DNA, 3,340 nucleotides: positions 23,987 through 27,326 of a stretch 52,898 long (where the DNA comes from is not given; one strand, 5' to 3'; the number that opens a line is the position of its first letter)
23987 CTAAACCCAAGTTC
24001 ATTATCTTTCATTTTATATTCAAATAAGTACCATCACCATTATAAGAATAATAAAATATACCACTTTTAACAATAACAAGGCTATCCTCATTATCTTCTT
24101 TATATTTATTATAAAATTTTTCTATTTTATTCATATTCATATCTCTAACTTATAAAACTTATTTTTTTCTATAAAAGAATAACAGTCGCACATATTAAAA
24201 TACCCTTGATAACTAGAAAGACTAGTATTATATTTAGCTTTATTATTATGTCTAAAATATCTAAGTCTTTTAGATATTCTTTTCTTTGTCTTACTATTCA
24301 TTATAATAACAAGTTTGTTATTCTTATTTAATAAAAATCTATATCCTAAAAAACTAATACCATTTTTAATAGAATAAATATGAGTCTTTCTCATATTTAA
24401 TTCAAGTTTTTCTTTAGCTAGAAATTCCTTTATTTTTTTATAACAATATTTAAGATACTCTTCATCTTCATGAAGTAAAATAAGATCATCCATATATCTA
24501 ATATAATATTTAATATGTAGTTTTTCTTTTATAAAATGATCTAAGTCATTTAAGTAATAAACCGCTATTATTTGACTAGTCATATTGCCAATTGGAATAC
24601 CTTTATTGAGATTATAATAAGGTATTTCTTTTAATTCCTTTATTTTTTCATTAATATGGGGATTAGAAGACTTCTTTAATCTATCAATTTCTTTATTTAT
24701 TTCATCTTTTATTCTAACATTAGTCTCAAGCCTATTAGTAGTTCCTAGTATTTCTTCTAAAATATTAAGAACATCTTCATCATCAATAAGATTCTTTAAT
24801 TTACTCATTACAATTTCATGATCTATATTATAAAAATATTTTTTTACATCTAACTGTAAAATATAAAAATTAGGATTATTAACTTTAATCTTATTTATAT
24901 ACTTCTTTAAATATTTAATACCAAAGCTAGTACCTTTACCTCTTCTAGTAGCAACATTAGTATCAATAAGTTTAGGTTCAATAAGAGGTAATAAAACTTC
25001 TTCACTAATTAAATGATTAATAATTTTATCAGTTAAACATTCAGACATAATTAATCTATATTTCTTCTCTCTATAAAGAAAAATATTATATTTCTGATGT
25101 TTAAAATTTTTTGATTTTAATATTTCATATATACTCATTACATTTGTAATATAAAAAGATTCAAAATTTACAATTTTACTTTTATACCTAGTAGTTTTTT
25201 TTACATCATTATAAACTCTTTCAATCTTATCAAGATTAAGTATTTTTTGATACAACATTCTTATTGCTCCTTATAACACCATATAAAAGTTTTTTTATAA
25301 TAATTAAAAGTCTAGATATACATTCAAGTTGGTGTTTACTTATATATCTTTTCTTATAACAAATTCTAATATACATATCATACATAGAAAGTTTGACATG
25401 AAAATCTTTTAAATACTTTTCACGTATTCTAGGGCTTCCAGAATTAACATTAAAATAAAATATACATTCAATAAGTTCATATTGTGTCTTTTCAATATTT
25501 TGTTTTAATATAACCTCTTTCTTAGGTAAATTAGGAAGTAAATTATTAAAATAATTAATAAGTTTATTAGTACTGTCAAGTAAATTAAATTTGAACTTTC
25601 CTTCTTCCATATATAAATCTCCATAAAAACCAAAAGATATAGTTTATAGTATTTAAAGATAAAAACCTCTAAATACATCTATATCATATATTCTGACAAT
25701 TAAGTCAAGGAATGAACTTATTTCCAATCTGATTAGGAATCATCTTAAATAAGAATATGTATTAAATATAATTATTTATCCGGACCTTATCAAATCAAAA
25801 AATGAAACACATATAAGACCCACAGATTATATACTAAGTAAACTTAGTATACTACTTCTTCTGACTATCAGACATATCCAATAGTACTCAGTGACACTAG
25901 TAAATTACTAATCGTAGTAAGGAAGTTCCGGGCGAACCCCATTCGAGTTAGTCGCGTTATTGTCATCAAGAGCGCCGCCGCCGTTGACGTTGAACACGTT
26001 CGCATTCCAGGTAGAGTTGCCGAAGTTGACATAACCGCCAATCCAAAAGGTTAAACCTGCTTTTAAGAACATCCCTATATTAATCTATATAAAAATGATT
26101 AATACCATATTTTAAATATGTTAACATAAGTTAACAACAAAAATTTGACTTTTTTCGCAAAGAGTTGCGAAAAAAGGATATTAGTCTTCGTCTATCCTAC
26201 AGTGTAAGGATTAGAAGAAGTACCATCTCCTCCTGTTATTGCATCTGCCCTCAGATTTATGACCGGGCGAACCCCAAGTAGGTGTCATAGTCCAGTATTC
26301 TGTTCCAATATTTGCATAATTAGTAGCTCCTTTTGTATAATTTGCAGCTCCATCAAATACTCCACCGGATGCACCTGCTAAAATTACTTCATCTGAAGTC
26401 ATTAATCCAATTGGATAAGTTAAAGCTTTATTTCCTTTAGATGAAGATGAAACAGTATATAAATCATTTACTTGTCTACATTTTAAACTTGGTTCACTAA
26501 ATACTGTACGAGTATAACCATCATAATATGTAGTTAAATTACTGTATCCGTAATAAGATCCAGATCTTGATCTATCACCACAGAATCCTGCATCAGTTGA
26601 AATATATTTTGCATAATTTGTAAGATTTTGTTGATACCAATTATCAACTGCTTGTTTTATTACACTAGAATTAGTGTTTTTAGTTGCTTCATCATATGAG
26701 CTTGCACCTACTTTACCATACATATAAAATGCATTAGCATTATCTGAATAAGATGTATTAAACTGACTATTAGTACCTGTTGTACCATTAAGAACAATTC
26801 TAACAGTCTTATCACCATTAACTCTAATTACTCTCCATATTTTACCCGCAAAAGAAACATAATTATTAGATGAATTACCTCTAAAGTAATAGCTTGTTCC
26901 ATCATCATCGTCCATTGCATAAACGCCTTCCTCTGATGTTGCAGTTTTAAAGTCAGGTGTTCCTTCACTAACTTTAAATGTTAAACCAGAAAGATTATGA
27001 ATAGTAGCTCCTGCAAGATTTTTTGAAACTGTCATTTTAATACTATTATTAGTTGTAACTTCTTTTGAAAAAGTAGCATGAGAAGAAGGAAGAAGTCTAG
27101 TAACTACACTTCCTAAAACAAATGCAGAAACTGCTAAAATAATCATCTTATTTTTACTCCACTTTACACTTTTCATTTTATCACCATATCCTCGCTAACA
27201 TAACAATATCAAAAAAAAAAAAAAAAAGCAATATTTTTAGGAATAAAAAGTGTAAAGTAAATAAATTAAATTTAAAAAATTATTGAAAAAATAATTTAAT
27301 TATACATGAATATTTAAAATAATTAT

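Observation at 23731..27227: Complete-looking diversity-generating retroelement with a secreted, SipW-signal-like target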

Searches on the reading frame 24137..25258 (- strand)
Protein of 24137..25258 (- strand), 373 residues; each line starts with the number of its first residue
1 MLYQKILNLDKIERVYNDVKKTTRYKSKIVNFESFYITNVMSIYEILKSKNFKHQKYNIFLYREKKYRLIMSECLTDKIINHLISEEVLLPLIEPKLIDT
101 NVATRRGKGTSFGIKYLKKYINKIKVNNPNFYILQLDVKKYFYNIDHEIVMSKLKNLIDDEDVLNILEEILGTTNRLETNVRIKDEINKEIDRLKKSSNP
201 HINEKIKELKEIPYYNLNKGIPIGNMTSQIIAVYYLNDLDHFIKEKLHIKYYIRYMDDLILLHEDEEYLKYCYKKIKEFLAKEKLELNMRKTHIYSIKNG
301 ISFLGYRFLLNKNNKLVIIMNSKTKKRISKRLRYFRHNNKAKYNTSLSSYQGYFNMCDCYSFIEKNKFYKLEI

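Call 7: search_protein_families(library=pfam, proteins=[window:24137-25258:-], max_evalue=0.1)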
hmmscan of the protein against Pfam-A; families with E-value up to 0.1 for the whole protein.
window:24137-25258:- (373 aa): 1 family
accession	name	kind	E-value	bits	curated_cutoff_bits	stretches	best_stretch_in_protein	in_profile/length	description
PF00078.32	RVT_1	-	2.2e-22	80.2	29.6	1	64-308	6-205/205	Reverse transcriptase (RNA-dependent DNA polymerase)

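Call 8: search_protein_families(library=ncbifam, proteins=[window:24137-25258:-], max_evalue=0.1)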
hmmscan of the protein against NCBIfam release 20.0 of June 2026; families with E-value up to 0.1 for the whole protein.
window:24137-25258:- (373 aa): 5 families
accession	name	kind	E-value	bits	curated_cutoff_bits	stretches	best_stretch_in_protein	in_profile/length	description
TIGR04416.1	group_II_RT_mat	equivalog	5e-30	104.8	300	2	215-347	174-318/353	group II intron reverse transcriptase/maturase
NF041747.1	Drt3a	equivalog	9.7e-17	61.4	200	1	127-334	107-294/412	antiviral reverse transcriptase Drt3a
NF038233.2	retron_St85_RT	exception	1.3e-11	44.3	235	1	195-358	113-274/289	retron St85 family RNA-directed DNA polymerase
NF041749.1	Drt4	equivalog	3.9e-09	36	450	1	214-296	188-268/489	antiviral reverse transcriptase Drt4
NF041750.1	Drt5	equivalog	3.4e-07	29.6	550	1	227-296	185-252/484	antiviral reverse transcriptase Drt5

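Call 9: find_related_loci(query=window:24137-25258:-, collection=genome_contigs, flank=6000)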
Query window:24137-25258:- (373 aa) in genome_contigs; peptide patterns used: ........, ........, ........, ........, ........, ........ (x = any residue, [..] = any of these).
385 stretches matched a pattern; 110 encode a relative of the query (tblastn E <= 1e-3); the best 80 are kept; 80 distinct loci.
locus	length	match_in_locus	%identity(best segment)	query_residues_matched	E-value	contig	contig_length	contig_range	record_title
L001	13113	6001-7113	80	1-371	0e+0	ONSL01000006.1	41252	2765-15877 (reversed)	uncultured Clostridiales bacterium isolate RUG594 genome assembly, contig: scaffold_709, whole genome shotgun sequence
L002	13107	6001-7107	58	1-368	1e-134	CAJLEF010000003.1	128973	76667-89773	MAG TPA_asm: uncultured Firmicutes bacterium isolate ERR1600688-bin.2 genome assembly, contig: NODE_113_length_128973_co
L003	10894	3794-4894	57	1-366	6e-130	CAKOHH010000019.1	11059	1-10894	MAG: uncultured Bacilli bacterium isolate REFINED_METABAT215_TOP10_CONTIGS_1500_ASSEMBLY_K77_MERGED__Hadza_MoBio_hadza-E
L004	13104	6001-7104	53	2-368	2e-118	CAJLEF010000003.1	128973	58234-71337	MAG TPA_asm: uncultured Firmicutes bacterium isolate ERR1600688-bin.2 genome assembly, contig: NODE_113_length_128973_co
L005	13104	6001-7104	53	2-368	2e-118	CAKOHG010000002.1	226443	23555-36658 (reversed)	MAG: uncultured Bacilli bacterium isolate REFINED_METABAT215_TOP10_CONTIGS_1500_ASSEMBLY_K77_MERGED__Hadza_MoBio_C-REDO_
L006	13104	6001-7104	53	2-368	8e-118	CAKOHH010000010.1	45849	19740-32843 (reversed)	MAG: uncultured Bacilli bacterium isolate REFINED_METABAT215_TOP10_CONTIGS_1500_ASSEMBLY_K77_MERGED__Hadza_MoBio_hadza-E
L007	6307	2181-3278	51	2-369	2e-117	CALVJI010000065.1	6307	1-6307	MAG: uncultured Bacilli bacterium isolate BRZ_GB__bin84 genome assembly, contig: BRZ_GB__NODE_16563_length_6307_cov_5.37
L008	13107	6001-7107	58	1-368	7e-134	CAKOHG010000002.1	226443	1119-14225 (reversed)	MAG: uncultured Bacilli bacterium isolate REFINED_METABAT215_TOP10_CONTIGS_1500_ASSEMBLY_K77_MERGED__Hadza_MoBio_C-REDO_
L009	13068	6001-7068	47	3-360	4e-97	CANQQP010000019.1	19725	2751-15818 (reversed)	MAG: uncultured Bacilli bacterium isolate Lapin-008__bin8 genome assembly, contig: Lapin-008__NODE_3141_length_19725_cov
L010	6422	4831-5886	48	15-365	1e-91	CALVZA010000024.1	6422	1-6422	MAG: uncultured Bacilli bacterium isolate E02__bin241 genome assembly, contig: E02__k127_2886466, whole genome shotgun s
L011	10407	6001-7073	52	1-359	5e-100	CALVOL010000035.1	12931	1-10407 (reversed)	MAG: uncultured Bacilli bacterium isolate BRZ_IE__bin60 genome assembly, contig: BRZ_IE__NODE_7865_length_12931_cov_22.1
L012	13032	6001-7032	47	3-354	3e-89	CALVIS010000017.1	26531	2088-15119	MAG: uncultured Bacilli bacterium isolate BRZ_FH__bin24 genome assembly, contig: BRZ_FH__NODE_1862_length_26531_cov_17.7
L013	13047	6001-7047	45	3-359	6e-89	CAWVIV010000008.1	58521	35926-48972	MAG: uncultured Bacilli bacterium isolate metabat2_pooled_metaflye.372 MAG genome assembly, contig: contig_31827, whole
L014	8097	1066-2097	47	3-354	6e-89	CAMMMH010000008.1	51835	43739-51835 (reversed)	MAG: uncultured Tenericutes bacterium isolate ERR4968579_bin.33_MetaWRAP_v1.1_MAG genome assembly, contig: NODE_372_leng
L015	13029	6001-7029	46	3-353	2e-88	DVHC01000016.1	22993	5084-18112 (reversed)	MAG TPA_asm: Candidatus Onthousia excrementipullorum isolate CHK184-20233 CHK184__C43170_L22993_ERR3414579, whole genome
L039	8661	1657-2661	42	5-362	2e-70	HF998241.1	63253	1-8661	Coprobacillus sp. CAG:605 genomic scaffold, scf134, whole genome shotgun sequence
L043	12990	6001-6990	41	7-353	5e-68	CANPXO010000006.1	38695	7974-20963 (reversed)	MAG: uncultured Bacilli bacterium isolate Lapin-004__bin27 genome assembly, contig: Lapin-004__NODE_1198_length_38695_co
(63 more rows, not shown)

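Call 24: search_protein_families(library=pfam, proteins=[L001:7125-7538:+, L039:2718-2975:+, L043:7046-7315:+], max_evalue=1)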
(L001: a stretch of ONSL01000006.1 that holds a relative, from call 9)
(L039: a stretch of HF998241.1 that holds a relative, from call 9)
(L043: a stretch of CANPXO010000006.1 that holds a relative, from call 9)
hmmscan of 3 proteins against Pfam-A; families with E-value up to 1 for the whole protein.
L001:7125-7538:+ (138 aa): 2 families
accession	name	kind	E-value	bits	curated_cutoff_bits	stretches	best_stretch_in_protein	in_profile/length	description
PF01624.25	MutS_I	-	9.9e-05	23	20.6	1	5-50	4-49/113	MutS domain I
PF14287.11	DUF4368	-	0.045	14.4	25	1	85-117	9-41/67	Domain of unknown function (DUF4368)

L039:2718-2975:+ (86 aa): 0 families

L043:7046-7315:+ (90 aa): 1 family
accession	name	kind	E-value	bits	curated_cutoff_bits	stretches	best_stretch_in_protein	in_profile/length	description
PF02485.27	Branch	-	0.0096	15.9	23.4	1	21-71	148-198/250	Core-2/I-Branching enzyme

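Call 44: search_solved_structures(query=window:24137-25258:-, max_evalue=0.001)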
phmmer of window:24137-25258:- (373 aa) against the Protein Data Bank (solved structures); distinct sequences matched with E-value up to 0.001: 8.
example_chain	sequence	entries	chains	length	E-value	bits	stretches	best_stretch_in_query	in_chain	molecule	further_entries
8ub7_A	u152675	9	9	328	2.2e-28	103.3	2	218-362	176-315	Reverse transcriptase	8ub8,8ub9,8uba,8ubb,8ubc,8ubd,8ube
5hhj_A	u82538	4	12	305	1.4e-10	44.7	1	218-310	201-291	Retron-type reverse transcriptase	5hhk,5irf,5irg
5hhl_A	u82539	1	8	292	2e-10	44.2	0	218-310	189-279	Retron-type reverse transcriptase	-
7uim_D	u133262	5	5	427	2.6e-10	43.9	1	218-333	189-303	Group II intron reverse transcriptase/maturase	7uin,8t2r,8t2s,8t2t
6ar1_A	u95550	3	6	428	3e-09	40.4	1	75-172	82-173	GsI-IIC RT | Trt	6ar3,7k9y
7kft_D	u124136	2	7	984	9.8e-09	38.7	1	217-309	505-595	Cas6-RT-Cas1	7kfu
6me0_C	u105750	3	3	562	2.4e-08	37.4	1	217-333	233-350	Maturase reverse transcriptase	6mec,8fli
9z6y_A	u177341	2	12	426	7.1e-05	26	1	184-277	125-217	Drt3a reverse transcriptase protein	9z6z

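Call 58: search_solved_structures(query=window:24137-25258:-, max_evalue=1e-20, show_alignments=1)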
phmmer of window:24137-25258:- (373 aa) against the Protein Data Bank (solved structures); distinct sequences matched with E-value up to 1e-20: 1.
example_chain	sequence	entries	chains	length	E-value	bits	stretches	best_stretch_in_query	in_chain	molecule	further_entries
8ub7_A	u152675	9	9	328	2.2e-28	103.3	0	218-362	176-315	Reverse transcriptase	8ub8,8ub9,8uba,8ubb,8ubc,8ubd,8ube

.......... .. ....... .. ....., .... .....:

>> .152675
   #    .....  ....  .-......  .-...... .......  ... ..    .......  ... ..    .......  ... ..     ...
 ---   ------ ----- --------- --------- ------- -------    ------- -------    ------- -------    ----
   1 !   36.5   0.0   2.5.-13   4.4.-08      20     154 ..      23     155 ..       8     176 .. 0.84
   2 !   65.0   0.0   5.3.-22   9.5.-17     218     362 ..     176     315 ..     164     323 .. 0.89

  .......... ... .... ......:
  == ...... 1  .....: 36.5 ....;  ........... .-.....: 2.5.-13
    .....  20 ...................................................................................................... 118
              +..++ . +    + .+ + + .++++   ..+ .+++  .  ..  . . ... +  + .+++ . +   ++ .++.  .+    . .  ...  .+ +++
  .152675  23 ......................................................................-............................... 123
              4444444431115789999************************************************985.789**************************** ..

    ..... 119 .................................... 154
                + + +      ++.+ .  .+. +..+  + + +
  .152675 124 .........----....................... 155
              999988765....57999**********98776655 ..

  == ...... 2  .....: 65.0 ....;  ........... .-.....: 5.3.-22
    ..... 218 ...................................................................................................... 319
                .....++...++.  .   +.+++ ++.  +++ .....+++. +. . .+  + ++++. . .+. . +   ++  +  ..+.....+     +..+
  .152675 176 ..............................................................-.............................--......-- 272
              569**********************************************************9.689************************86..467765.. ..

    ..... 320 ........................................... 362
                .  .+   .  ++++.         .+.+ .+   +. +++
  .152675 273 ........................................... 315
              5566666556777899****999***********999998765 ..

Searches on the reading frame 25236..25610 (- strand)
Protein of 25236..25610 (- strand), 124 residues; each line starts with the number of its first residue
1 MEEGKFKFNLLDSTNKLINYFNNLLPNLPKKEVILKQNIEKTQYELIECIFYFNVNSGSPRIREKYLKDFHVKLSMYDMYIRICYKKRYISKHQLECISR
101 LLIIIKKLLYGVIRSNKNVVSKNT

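Call 7: search_protein_families(library=pfam, proteins=[window:25236-25610:-], max_evalue=0.1)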
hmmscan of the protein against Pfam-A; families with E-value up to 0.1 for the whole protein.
window:25236-25610:- (124 aa): 3 families
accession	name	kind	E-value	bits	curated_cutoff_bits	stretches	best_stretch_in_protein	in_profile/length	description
PF22296.2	bAvd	-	2.4e-11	44.5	40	1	14-115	7-106/107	bAvd-like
PF02527.21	GidB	-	0.058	13.2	27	1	5-43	72-111/184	rRNA small subunit methyltransferase G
PF08234.17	Spindle_Spc25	-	0.062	14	22.3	0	16-49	6-39/73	Chromosome segregation protein Spc25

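Call 8: search_protein_families(library=ncbifam, proteins=[window:25236-25610:-], max_evalue=0.1)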
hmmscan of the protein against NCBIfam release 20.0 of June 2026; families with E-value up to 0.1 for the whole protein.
window:25236-25610:- (124 aa): 1 family
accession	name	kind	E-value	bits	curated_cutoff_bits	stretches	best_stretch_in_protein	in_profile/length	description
NF033474.1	DivGenRetAVD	equivalog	8.9e-09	35.6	80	1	10-102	3-92/104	diversity-generating retroelement protein Avd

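Call 45: search_solved_structures(query=window:25236-25610:-, max_evalue=10, show_alignments=1)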
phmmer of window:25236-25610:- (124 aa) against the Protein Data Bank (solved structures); distinct sequences matched with E-value up to 10: 0.

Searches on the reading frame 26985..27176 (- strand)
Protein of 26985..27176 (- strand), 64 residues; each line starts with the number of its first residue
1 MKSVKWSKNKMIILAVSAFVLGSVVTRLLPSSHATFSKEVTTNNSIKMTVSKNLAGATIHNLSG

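Call 71: search_protein_families(library=ncbifam, proteins=[window:26985-27176:-], max_evalue=10)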
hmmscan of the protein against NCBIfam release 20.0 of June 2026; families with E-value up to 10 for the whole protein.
seq(64 aa): 2 families
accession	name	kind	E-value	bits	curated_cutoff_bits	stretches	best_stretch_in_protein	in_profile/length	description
NF033835.0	VraH_fam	subfamily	0.043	13.7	40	1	2-27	12-37/54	VraH family peptide resistance protein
NF011906.0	PRK15379.1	equivalog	0.09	12.1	499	1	20-56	153-192/317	SPI-1 type III secretion system effector SopD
